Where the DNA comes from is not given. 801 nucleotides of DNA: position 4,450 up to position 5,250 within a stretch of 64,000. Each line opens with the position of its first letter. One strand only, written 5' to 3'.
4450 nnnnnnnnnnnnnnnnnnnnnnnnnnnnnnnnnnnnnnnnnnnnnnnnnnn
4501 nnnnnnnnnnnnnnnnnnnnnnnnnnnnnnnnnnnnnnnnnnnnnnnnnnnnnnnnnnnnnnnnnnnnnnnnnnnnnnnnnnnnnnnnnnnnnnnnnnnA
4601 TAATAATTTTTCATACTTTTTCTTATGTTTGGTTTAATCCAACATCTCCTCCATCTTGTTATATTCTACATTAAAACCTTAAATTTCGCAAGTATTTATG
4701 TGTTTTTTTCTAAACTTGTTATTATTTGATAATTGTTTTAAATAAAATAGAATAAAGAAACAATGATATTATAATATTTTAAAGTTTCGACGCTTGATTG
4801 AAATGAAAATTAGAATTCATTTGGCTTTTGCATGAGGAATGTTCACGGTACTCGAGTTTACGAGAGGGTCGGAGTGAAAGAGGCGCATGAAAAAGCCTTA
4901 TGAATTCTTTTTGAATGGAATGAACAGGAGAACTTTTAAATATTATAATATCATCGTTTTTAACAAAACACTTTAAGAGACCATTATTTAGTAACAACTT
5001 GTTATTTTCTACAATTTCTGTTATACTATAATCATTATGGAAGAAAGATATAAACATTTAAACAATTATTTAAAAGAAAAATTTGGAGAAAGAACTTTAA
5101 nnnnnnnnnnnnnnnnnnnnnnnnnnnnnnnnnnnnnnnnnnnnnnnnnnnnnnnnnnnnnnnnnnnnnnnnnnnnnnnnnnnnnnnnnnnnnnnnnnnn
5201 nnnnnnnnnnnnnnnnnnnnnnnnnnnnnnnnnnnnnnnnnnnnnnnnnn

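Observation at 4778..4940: Direct evidence of a mobile long-hairpin element: 163-bp insertion with 11-bp target duplication, and a related uninterrupted site in the same window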

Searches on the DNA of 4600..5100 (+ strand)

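Call 6: search_rna_families(source=window, start=4600, end=5100, threshold=evalue, max_evalue=10, show_alignments=3)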
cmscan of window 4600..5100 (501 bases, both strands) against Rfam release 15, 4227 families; matches with E-value up to 10: 4.
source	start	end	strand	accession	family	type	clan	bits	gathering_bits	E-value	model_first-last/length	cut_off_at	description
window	4700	4772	+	RF02952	dfrA-dnaX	Gene; sRNA;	-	24.7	48.6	1.9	1-76/76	no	dfrA-dnaX RNA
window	4612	4642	+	RF01646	ceN63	Gene; snRNA; snoRNA; CD-box;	-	15.2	65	3.7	34-64/69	no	Caenorhabditis snoRNA ceN63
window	4807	4910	+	RF00814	mir-316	Gene; miRNA;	-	14.8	80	7.2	1-91/91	no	mir-316 microRNA precursor family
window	4895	4978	-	RF02546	LSU_trypano_mito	Gene; rRNA;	CL00112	12.1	60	3.3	1-561/561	no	Trypanosomatid mitochondrial large subunit ribosomal RNA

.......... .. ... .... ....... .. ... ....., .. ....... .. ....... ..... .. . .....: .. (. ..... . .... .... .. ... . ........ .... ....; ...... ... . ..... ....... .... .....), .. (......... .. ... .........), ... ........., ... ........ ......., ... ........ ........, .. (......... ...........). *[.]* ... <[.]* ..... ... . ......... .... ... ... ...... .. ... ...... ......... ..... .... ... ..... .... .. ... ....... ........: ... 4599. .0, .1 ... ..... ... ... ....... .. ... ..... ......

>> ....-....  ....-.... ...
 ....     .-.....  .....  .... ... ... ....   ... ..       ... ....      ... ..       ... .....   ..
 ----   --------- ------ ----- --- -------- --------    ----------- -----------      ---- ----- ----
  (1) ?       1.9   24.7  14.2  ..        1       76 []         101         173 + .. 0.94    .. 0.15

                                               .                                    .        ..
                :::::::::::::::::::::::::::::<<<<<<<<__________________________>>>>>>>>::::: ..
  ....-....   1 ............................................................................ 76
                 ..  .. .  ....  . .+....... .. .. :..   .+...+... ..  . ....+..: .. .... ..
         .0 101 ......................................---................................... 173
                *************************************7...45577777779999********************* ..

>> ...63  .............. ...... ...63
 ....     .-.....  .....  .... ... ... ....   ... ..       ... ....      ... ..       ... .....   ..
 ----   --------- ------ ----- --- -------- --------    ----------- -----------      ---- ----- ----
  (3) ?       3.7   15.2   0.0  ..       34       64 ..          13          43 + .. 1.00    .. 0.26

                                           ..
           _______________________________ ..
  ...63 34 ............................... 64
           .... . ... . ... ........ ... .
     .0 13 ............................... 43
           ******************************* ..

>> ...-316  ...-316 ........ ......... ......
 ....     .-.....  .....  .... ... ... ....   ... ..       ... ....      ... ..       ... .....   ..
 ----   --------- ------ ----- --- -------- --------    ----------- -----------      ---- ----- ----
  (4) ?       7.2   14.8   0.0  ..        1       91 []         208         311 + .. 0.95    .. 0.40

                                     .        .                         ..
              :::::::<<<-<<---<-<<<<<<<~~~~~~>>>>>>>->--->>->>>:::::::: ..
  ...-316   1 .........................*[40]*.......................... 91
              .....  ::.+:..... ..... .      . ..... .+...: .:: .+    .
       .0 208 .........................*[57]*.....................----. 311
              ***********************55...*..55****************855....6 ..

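Call 80: search_dna_similar(query=window:4713-5003:+, collection=plasmids, mode=distant, max_evalue=0.01, max_rows=10)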
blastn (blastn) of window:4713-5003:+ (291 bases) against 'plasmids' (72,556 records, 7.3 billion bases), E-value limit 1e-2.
No match.

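Call 81: search_dna_similar(query=window:4713-5003:+, collection=phages, mode=distant, max_evalue=0.01, max_rows=10)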
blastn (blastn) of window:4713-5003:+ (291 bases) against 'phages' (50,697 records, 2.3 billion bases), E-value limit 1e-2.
Records with a match: 1; places in all: 1; records where one place covers at least 80% of the query: 0.
Best place of each record, by identity: 80-90% 1.
By first word of the organism name: uncultured 1.
By host as written in the record: - 1.
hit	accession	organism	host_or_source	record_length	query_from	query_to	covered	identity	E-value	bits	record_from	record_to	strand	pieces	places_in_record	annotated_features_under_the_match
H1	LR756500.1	uncultured phage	metagenomic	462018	12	70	20%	81.4%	7e-3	47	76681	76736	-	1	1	record has no annotation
